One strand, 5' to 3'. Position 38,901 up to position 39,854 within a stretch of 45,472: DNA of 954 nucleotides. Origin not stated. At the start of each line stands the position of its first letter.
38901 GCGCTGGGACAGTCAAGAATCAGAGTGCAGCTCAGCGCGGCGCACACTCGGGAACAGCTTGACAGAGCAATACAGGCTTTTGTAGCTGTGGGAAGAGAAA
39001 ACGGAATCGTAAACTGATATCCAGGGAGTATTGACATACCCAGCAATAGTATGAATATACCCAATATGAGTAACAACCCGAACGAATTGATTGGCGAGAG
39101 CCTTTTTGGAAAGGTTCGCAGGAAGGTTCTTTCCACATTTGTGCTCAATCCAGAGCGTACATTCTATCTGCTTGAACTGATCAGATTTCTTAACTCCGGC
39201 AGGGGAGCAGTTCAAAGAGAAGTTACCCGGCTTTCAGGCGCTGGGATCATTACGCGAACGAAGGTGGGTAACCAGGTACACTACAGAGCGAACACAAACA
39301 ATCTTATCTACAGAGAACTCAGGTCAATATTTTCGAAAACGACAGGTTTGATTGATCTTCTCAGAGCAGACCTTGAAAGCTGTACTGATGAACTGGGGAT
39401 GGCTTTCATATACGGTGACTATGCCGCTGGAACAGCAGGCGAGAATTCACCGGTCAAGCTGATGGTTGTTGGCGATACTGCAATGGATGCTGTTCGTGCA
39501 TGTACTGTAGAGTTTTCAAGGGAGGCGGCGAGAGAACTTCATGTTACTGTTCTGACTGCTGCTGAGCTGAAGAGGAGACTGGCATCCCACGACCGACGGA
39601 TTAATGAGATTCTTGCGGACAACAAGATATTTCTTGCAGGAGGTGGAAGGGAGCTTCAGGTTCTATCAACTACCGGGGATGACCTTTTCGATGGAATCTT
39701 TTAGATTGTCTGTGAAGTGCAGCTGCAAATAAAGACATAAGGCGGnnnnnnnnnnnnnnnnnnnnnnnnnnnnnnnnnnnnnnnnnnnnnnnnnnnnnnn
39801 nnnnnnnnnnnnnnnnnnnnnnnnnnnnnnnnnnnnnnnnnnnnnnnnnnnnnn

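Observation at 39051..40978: A wHTH + catalytically dead nucleotidyltransferase regulator is paired with a 410-aa orphan, a candidate two-gene module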

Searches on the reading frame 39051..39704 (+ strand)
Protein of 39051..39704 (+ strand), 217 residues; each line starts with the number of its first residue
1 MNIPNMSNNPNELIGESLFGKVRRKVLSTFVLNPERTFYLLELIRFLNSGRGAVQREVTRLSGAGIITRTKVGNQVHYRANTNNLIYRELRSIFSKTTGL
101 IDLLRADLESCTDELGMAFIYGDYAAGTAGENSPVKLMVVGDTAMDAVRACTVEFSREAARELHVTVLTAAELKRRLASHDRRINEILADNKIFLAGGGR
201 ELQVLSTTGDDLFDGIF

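Call 3: search_protein_families(library=pfam, proteins=[window:39051-39704:+], max_evalue=1)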
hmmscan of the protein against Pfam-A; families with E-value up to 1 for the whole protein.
window:39051-39704:+ (217 aa): 4 families
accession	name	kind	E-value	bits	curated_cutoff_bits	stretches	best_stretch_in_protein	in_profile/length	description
PF24033.1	DUF7342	-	0.017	15.5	31.6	1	53-98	33-78/150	Family of unknown function (DUF7342)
PF07848.18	PaaX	-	0.025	15.3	24.8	1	40-79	26-65/70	PaaX-like protein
PF18765.7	Polbeta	-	0.11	13.1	26.9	1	113-169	11-70/93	Polymerase beta, Nucleotidyltransferase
PF24266.1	HTH_HVO_0163_N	-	0.17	12.4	31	1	42-81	21-60/70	HVO_0163, N-terminal HTH domain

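Call 4: search_protein_families(library=ncbifam, proteins=[window:39051-39704:+], max_evalue=1)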
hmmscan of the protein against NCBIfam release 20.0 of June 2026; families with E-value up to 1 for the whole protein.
window:39051-39704:+ (217 aa): 4 families
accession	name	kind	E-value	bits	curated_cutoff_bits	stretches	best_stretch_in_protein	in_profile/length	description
NF041413.1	ArsR_Rv2640c_fam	equivalog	0.0012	19.2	155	1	21-85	42-106/118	Rv2640c family ArsR-like transcriptional regulator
NF033788.1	HTH_metalloreg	subfamily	0.0016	18.2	55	1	36-85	24-73/77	metalloregulator ArsR/SmtB family transcription factor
NF047906.1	CdPbTransRegCmtR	equivalog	0.085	12.8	150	1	15-85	15-82/104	Cd(II)/Pb(II)-sensing metalloregulatory transcriptional regulator CmtR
NF053606.1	Sta1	subfamily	0.16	12.1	80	1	42-84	39-87/100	Sta1 family transcriptional regulator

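Call 5: search_protein_families(library=padloc, proteins=[window:39051-39704:+], max_evalue=1)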
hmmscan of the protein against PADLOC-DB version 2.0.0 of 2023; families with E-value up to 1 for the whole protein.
window:39051-39704:+ (217 aa): 5 families
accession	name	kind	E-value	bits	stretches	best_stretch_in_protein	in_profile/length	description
PDLC04368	PDC-M05A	-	1.2e-53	180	1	14-203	6-196/201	-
PDLC04372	PDC-M05A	-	3.2e-31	106.9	1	42-203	3-165/167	-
PDLC04369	PDC-M05A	-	2.6e-20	70.9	1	11-198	3-187/201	-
PDLC04370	PDC-M05A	-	4.5e-19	67.1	1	25-180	19-176/194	-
PDLC04371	PDC-M05A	-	3.5e-16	57.5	1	15-147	25-158/211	-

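Call 40: find_homologous_proteins(query=window:39051-39704:+)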
Query window:39051-39704:+ (217 aa): 79 proteins with E <= 0.001 among 1025 candidates.
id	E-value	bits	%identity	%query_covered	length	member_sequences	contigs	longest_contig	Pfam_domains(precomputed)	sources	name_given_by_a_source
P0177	8.5e-128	442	95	100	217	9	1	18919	-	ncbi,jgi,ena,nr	ncbi:hypothetical protein DRQ21_06995 [Candidatus Fermentibacteria bacterium]|nr:MAG: hypothetical p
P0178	1.6e-123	428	91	100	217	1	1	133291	-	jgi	-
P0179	6.1e-120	416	88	100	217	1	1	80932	-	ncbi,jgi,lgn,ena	-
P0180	1.0e-111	389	82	100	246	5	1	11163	-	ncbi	-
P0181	4.8e-110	384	81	100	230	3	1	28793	-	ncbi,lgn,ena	-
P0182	1.4e-104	366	81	98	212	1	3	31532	-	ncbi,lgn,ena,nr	ncbi:MAG: nucleotidyltransferase domain-containing protein [Candidatus Sabulitectum sp.]|nr:nucleoti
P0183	2.2e-104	365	77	100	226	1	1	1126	-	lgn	-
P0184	2.2e-104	365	77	100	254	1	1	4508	-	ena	-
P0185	2.2e-102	359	78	98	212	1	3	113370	-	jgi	jgi:hypothetical protein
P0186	2.4e-102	359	77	98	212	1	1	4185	-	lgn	-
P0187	5.1e-102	358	78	98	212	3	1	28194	-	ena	-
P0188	2.0e-101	356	78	98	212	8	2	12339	-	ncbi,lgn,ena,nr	ncbi:MAG: hypothetical protein KAS73_13475 [Candidatus Sabulitectum sp.]|nr:hypothetical protein [Ca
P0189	2.2e-101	356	73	100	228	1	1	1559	-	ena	-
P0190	3.7e-100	352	75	98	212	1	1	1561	-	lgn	-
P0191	7.2e-100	351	75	98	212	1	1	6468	-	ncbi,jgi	-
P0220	5.5e-63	230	51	100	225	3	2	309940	-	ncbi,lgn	-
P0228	5.0e-56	207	49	99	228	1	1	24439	-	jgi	jgi:DNA-binding transcriptional ArsR family regulator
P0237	7.0e-51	191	48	96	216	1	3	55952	-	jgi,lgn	jgi:DNA-binding transcriptional ArsR family regulator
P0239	4.5e-32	129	39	88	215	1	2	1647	PF18765.8,PF01909.30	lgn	-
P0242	6.9e-30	122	37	85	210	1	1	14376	PF18765.8,PF24033.2,PF01909.30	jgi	jgi:predicted nucleotidyltransferase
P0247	7.7e-28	116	36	87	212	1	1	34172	PF18765.8,PF01909.30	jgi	jgi:predicted nucleotidyltransferase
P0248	3.1e-26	110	35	89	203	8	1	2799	PF25212.3,PF09339.17,PF12802.14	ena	-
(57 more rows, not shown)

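Call 44: find_encoding_contigs(protein=P0247, flank=4000, max_places=2)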
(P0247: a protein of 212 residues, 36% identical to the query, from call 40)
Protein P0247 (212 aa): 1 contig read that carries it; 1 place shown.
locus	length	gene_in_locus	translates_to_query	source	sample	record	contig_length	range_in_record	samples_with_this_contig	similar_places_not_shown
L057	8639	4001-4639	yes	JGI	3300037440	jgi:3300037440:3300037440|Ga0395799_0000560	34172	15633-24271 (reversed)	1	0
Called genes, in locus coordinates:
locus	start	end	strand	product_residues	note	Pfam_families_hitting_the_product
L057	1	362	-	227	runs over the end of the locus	-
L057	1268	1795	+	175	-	-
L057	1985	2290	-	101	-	-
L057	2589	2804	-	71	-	-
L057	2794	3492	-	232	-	-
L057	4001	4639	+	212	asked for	PF01909:NTP_transf_2 (weak), PF18765:Polbeta (weak)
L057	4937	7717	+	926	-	PF04313:HSDR_N (faint), PF04851:ResIII, PF00270:DEAD, PF18766:SWI2_SNF2, PF00271:Helicase_C, PF08463:EcoEI_R_C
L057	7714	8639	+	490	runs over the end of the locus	PF01420:Methylase_S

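Call 45: find_encoding_contigs(protein=P0242, flank=4000, max_places=2)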
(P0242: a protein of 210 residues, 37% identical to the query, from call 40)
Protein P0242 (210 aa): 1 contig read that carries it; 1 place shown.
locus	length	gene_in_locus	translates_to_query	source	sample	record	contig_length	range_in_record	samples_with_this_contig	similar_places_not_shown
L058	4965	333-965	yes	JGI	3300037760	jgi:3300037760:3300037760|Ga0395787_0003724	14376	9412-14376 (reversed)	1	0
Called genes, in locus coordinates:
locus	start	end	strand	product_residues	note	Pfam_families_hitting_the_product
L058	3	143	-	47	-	?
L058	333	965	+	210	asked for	PF24033:DUF7342 (weak), PF01909:NTP_transf_2 (weak), PF18765:Polbeta (weak)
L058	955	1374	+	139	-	-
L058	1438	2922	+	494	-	PF12161:HsdM_N, PF02384:N6_Mtase, PF20473:MmeI_Mtase (faint), PF01170:UPF0020, PF07669:Eco57I (weak)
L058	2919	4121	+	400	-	PF01420:Methylase_S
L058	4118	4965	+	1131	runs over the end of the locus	PF13643:DUF4145, PF04313:HSDR_N (weak), PF00270:DEAD, PF04851:ResIII, PF18766:SWI2_SNF2, PF00271:Helicase_C (weak), PF08463:EcoEI_R_C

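Call 46: find_encoding_contigs(protein=P0237, flank=5000, max_places=2)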
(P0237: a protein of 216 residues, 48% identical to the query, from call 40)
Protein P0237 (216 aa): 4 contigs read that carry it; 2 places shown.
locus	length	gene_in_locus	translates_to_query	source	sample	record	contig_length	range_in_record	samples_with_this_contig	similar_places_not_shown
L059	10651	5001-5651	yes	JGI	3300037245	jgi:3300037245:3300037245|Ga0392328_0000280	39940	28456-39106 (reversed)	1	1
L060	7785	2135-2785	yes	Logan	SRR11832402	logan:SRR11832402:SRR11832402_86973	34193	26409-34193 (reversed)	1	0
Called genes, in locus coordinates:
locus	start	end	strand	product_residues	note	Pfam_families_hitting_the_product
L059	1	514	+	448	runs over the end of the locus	?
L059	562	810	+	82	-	-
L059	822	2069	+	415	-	PF00155:Aminotran_1_2, PF01212:Beta_elim_lyase (weak), PF00464:SHMT (weak)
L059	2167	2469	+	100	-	PF04341:DUF485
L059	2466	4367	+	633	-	PF00474:SSF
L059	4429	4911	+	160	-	-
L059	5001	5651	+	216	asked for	-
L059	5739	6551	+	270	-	PF10016:DUF2259 (faint)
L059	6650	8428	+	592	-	PF00989:PAS (faint), PF13188:PAS_8 (faint), PF08447:PAS_3 (faint), PF01590:GAF, PF13185:GAF_2, PF13426:PAS_9, PF00990:GGDEF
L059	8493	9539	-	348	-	PF00005:ABC_tran, PF13304:AAA_21, PF03459:TOBE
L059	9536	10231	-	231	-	PF00528:BPD_transp_1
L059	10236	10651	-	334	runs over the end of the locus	PF12849:PBP_like_2, PF13531:SBP_bac_11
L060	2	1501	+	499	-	?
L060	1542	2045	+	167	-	-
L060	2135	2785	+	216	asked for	-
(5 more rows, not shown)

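Call 47: find_encoding_contigs(protein=P0228, flank=5000, max_places=2)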
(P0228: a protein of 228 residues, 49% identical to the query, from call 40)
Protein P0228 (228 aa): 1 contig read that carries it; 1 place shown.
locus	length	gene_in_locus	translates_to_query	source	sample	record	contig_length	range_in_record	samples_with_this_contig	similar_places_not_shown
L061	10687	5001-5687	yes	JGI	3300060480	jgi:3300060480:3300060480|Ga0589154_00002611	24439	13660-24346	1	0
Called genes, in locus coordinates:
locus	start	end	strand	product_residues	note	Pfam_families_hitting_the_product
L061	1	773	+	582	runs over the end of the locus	PF00501:AMP-binding, PF13193:AMP-binding_C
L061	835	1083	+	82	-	-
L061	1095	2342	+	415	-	PF00155:Aminotran_1_2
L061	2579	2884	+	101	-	PF04341:DUF485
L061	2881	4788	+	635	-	PF00474:SSF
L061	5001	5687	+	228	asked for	-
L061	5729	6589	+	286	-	PF10016:DUF2259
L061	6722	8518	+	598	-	PF00989:PAS (faint), PF08448:PAS_4 (faint), PF13188:PAS_8 (faint), PF13426:PAS_9 (weak), PF01590:GAF (weak), PF13185:GAF_2, PF13426:PAS_9 (weak), PF00990:GGDEF, +1 more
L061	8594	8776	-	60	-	-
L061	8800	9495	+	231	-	PF13484:Fer4_16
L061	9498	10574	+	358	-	PF04055:Radical_SAM, PF13186:SPASM (faint)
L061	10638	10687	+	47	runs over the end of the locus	?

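Call 48: find_encoding_contigs(protein=P0220, flank=5000, max_places=2)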
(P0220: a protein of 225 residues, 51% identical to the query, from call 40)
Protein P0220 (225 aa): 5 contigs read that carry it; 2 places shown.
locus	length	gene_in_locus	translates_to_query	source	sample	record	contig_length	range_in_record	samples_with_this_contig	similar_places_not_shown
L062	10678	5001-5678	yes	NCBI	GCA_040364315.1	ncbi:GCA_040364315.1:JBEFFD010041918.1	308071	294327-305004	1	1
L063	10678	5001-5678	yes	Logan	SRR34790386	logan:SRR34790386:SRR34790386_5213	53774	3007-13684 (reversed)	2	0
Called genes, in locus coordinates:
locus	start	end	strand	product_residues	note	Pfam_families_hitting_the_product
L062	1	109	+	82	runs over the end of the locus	-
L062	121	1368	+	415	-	PF00155:Aminotran_1_2, PF00464:SHMT (faint), PF00202:Aminotran_3 (weak)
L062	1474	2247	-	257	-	PF14378:PAP2_3 (weak), PF01569:PAP2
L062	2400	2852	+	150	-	-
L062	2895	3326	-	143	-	PF04972:BON, PF01476:LysM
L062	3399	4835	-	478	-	PF04389:Peptidase_M28, PF01546:Peptidase_M20 (weak), PF18962:Por_Secre_tail (weak)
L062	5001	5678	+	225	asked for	-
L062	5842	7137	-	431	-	PF01964:ThiC_Rad_SAM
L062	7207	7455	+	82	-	PF09413:DUF2007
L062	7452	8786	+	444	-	PF00160:Pro_isomerase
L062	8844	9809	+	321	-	PF01073:3Beta_HSD, PF01370:Epimerase, PF02719:Polysacc_synt_2, PF04321:RmlD_sub_bind, PF16363:GDP_Man_Dehyd, PF07993:NAD_binding_4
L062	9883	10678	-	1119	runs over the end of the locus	PF00932:LTD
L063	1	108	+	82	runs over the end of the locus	-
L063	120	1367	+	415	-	PF00155:Aminotran_1_2, PF00464:SHMT (faint), PF00202:Aminotran_3 (weak)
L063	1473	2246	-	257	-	PF01569:PAP2, PF14378:PAP2_3 (weak)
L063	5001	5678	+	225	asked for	-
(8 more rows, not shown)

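Call 53: search_solved_structures(query=A3, max_evalue=0.1, show_alignments=2)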
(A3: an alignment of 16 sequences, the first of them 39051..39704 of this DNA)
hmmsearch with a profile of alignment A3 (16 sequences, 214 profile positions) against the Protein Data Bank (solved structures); distinct sequences matched with E-value up to 0.1: 20.
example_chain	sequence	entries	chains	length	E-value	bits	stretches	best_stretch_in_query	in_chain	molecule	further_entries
5yep_A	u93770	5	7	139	1.5e-05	27.7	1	110-178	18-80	Toxin-antitoxin system antidote Mnt family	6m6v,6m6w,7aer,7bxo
6m6u_A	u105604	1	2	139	6.6e-05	25.6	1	110-178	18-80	Toxin-antitoxin system antitoxin MntA family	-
8xeh_E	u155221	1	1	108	0.00088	21.9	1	101-148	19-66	MNT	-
6uvu_A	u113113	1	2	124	0.001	21.7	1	12-79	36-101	ArsR family transcriptional regulator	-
8xeo_A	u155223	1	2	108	0.0019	20.8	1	101-148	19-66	MNT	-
2p4w_A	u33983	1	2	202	0.0042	19.7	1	10-67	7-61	Transcriptional regulatory protein arsR family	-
9xbd_E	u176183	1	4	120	0.0071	19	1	109-150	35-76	Nucleotidyltransferase domain-containing protein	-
1r1t_A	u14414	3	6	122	0.01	18.5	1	23-83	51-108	Transcriptional repressor smtB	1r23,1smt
1r22_A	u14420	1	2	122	0.011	18.3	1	23-83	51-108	Transcriptional repressor smtB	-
9dbh_A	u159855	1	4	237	0.019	17.6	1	110-140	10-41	HalB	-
9dbj_A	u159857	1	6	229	0.022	17.3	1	111-140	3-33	HalB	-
3jth_A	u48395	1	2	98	0.024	17.3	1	10-79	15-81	Transcription activator HlyU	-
5znx_A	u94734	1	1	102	0.027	17.1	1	10-79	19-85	Transcriptional activator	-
2rff_A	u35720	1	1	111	0.027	17.1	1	108-167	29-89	Putative nucleotidyltransferase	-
6j0e_A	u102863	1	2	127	0.031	16.9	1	14-92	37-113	Arsenic responsive repressor ArsR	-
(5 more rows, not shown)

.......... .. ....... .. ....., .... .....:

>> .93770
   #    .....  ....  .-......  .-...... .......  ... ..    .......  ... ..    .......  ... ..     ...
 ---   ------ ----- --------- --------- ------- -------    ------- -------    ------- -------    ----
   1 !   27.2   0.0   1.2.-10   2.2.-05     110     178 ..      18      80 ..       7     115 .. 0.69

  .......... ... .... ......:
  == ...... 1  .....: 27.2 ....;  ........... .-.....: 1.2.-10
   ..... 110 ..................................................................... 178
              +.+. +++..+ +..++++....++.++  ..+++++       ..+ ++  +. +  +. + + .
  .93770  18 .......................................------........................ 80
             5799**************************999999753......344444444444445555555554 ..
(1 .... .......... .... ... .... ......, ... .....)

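Call 55: search_protein_families(library=padloc, proteins=[L058:955-1374:+, L057:2794-3492:-, L059:5739-6551:+, L062:5001-5678:+, L059:5001-5651:+, P0239, P0248], max_evalue=0.01)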
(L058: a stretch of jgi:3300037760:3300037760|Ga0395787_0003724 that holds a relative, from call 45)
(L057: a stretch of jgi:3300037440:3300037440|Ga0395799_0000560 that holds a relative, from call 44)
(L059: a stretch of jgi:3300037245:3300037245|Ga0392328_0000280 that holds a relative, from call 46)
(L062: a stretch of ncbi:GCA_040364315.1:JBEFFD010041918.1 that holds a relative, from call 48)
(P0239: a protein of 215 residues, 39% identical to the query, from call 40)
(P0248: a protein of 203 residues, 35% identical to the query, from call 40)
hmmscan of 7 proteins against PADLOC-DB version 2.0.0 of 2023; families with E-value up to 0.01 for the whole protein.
L058:955-1374:+ (139 aa): 9 families
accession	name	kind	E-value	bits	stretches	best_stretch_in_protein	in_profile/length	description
PDLC04373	PDC-M05B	-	8.6e-62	205.3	1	1-137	1-137/141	-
PDLC04381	PDC-M05B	-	4.7e-31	105.6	1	34-131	4-101/113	-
PDLC04379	PDC-M05B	-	1.7e-27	94.2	1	5-136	2-136/147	-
PDLC04377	PDC-M05B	-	1.5e-18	65.2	1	6-134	3-135/149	-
PDLC04376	PDC-M05B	-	9e-17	59.5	1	26-134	3-115/121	-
PDLC04374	PDC-M05B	-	3.6e-12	44.7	1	6-131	3-132/146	-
PDLC04378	PDC-M05B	-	9.3e-09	33.7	1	6-132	6-138/153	-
PDLC04375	PDC-M05B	-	5.9e-08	31.1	1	5-130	13-142/151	-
PDLC04380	PDC-M05B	-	0.0098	14.2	0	8-73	16-80/114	-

L057:2794-3492:- (232 aa): 0 families

L059:5739-6551:+ (270 aa): 0 families

L062:5001-5678:+ (225 aa): 6 families
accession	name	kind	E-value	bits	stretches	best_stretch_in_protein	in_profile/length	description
PDLC04368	PDC-M05A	-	1e-46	157.4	1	13-203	5-196/201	-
PDLC04372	PDC-M05A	-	3.9e-22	77.3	1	42-202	3-164/167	-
PDLC04369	PDC-M05A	-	9.1e-17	59.4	1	11-198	3-187/201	-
PDLC04371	PDC-M05A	-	1e-12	46.1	1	15-142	25-153/211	-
PDLC04370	PDC-M05A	-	1.9e-09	35.6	1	24-175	18-171/194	-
PDLC01438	Csa3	-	0.0053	14.8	1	18-87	145-208/305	"CAS-I,CAS-II,CAS-III,CAS-IV,CAS-V,CAS-VI; associated_signaling"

L059:5001-5651:+ (216 aa): 8 families
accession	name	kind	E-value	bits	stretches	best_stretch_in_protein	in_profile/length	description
PDLC04368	PDC-M05A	-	2.6e-53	178.8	1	10-198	6-195/201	-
PDLC04372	PDC-M05A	-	5.1e-33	112.7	1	38-198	3-164/167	-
PDLC04369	PDC-M05A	-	2.8e-22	77.3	1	7-195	3-188/201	-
PDLC04371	PDC-M05A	-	8.9e-16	56.2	1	12-145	26-161/211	-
PDLC04370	PDC-M05A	-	4.8e-12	44.1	1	19-193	17-189/194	-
PDLC01438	Csa3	-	1.1e-05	23.6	1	15-93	146-220/305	"CAS-I,CAS-II,CAS-III,CAS-IV,CAS-V,CAS-VI; associated_signaling"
PDLC01720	Csa3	-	8.1e-05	21.1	1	18-81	26-93/118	Csa3_1_CAS-I-II-III-IV-V-VI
PDLC01879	CARF3--CARF_TM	-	0.0035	15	1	27-83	164-216/222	-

P0239 (215 aa): 11 families
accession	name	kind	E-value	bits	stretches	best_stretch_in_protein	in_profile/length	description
PDLC04368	PDC-M05A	-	4.7e-61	204.1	1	17-207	5-197/201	-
PDLC04372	PDC-M05A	-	1.4e-38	130.8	1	46-206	3-165/167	-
PDLC04369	PDC-M05A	-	2.9e-23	80.6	1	26-201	14-187/201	-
PDLC04371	PDC-M05A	-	4.6e-21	73.4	1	9-169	15-178/211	-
PDLC04370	PDC-M05A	-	1.9e-19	68.3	1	26-181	16-174/194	-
PDLC04904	PDC-S09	-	9.1e-07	27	1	123-143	30-50/104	-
PDLC04907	PDC-S09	-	1.2e-06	26.6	1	112-145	21-54/114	-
PDLC04903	PDC-S09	-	1.8e-06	26.2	1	121-146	29-54/108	-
PDLC04902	PDC-S09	-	2.3e-06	25.8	1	122-148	25-51/97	-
PDLC04906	PDC-S09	-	8.6e-05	20.9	1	121-143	27-49/98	-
PDLC01438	Csa3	-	0.00041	18.5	1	16-179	139-289/305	"CAS-I,CAS-II,CAS-III,CAS-IV,CAS-V,CAS-VI; associated_signaling"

P0248 (203 aa): 12 families
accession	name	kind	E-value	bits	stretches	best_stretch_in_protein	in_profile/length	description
PDLC04368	PDC-M05A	-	1.7e-68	228.4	1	2-192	5-196/201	-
PDLC04372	PDC-M05A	-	1.2e-36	124.5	1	31-187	3-160/167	-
PDLC04369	PDC-M05A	-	1.4e-34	117.5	1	9-195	12-195/201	-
PDLC04370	PDC-M05A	-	2.7e-24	84.1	1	12-188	17-191/194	-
PDLC04371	PDC-M05A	-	3e-18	64.2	1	6-158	27-181/211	-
PDLC01438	Csa3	-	5.4e-05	21.4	1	7-78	145-208/305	"CAS-I,CAS-II,CAS-III,CAS-IV,CAS-V,CAS-VI; associated_signaling"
PDLC04907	PDC-S09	-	0.00059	17.9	1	104-129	27-52/114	-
PDLC01858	CARF3--CARF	-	0.00061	17.7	1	4-69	138-200/204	-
PDLC04903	PDC-S09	-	0.00066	18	1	101-129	23-51/108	-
PDLC04902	PDC-S09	-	0.0012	17.2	1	108-128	25-45/97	-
PDLC04904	PDC-S09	-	0.0026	15.9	1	109-152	30-75/104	-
PDLC01434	CasR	-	0.0038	15.1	1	9-65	127-180/191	"CAS-I,CAS-II,CAS-III,CAS-IV,CAS-V,CAS-VI; associated_signaling"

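Call 98: search_dna_similar(query=window:39066-39704:+, collection=plasmids, mode=protein, max_evalue=0.00001, max_rows=12)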
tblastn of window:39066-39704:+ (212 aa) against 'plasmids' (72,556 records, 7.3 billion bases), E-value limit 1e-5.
Records with a match: 27; places in all: 27; records where one place covers at least 80% of the query: 25.
Best place of each record, by identity: <60% 27.
By first word of the organism name: Legionella 19; Sulfuricella 1; Bradyrhizobium 1; Comamonas 1; Cupriavidus 1; uncultured 1; Rhizobium 1; Burkholderia 1; Mycobacterium 1.
By predicted mobility (MOB-suite, as given by PLSDB): conjugative 18; non-mobilizable 8; mobilizable 1.
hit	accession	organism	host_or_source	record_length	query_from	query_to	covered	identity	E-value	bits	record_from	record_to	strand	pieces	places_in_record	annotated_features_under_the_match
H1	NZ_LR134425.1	Legionella adelaidensis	environmental,Cooling tower water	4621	9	206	93%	36.5%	9e-31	125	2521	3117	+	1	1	hypothetical protein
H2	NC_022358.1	Sulfuricella denitrificans skB26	-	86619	8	204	93%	36.4%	2e-31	127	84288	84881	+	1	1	nucleotidyltransferase domain-containing protein | hypothetical protein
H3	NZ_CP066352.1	Bradyrhizobium japonicum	Glycine max,DNA isolated from pure ...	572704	1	198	93%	34.0%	5e-29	120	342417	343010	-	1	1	nucleotidyltransferase domain-containing protein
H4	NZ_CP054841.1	Comamonas antarctica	whole organism,R2A medium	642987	1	201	95%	32.8%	3e-29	121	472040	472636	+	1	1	nucleotidyltransferase domain-containing protein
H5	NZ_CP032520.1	Cupriavidus oxalaticus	cell culture,activated sludge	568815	11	201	90%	33.9%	4e-27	115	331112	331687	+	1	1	nucleotidyltransferase domain-containing protein | hypothetical protein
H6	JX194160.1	uncultured bacterium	-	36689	11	197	88%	33.9%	1e-26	113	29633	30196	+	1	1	putative transcription regulator | hypothetical protein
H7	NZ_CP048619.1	Legionella pneumophila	-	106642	13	197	87%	32.1%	3e-23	103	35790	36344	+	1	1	nucleotidyltransferase domain-containing protein | hypothetical protein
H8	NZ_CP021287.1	Legionella pneumophila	Homo sapiens,human lung tissue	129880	13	197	87%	32.1%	3e-23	103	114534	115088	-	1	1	nucleotidyltransferase domain-containing protein | DNA-binding protein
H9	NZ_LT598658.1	Legionella pneumophila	Homo sapiens,clinical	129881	13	197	87%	32.1%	3e-23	103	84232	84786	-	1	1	nucleotidyltransferase domain-containing protein | DNA-binding protein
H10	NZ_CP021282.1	Legionella pneumophila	Homo sapiens,human lung tissue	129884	13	197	87%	32.1%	3e-23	103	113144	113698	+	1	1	nucleotidyltransferase domain-containing protein | DNA-binding protein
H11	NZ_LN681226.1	Legionella hackeliae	-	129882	13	197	87%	32.1%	3e-23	103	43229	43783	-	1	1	nucleotidyltransferase domain-containing protein | DNA-binding protein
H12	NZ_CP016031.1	Legionella pneumophila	Isolate,clinical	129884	13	197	87%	32.1%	3e-23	103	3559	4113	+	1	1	nucleotidyltransferase domain-containing protein | DNA-binding protein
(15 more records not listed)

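Call 99: get_annotated_region(hit=H2, flank=1500)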
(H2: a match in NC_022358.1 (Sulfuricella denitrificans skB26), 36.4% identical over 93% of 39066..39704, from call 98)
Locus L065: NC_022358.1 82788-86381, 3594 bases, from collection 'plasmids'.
description: Sulfuricella denitrificans skB26 plasmid pSCD, complete sequence
organism: Sulfuricella denitrificans skB26 (NCBI taxid 1163617)
taxonomy: Bacteria; Pseudomonadota; Betaproteobacteria; Nitrosomonadales; Sulfuricellaceae; Sulfuricella; Sulfuricella denitrificans; Sulfuricella denitrificans skB26
host: -; source: -; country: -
typing (MOB-suite, as given by PLSDB): non-mobilizable; replicon rep_cluster_1630
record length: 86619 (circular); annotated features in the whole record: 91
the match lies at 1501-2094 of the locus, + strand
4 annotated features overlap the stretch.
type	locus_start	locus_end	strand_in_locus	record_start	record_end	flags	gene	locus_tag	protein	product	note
CDS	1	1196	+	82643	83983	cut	-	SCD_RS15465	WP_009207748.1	sigma-54 dependent transcriptional regulator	GO:0006355 - regulation of DNA-templated transcription [Evidence IEA]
CDS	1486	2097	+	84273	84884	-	-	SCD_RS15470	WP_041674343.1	nucleotidyltransferase domain-containing protein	-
CDS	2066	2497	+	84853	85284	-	-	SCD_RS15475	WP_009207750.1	hypothetical protein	-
CDS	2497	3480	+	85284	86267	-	-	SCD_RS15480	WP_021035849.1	tyrosine-type recombinase/integrase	GO:0015074 - DNA integration [Evidence IEA]; GO:0006310 - DNA recombination [Evidence IEA]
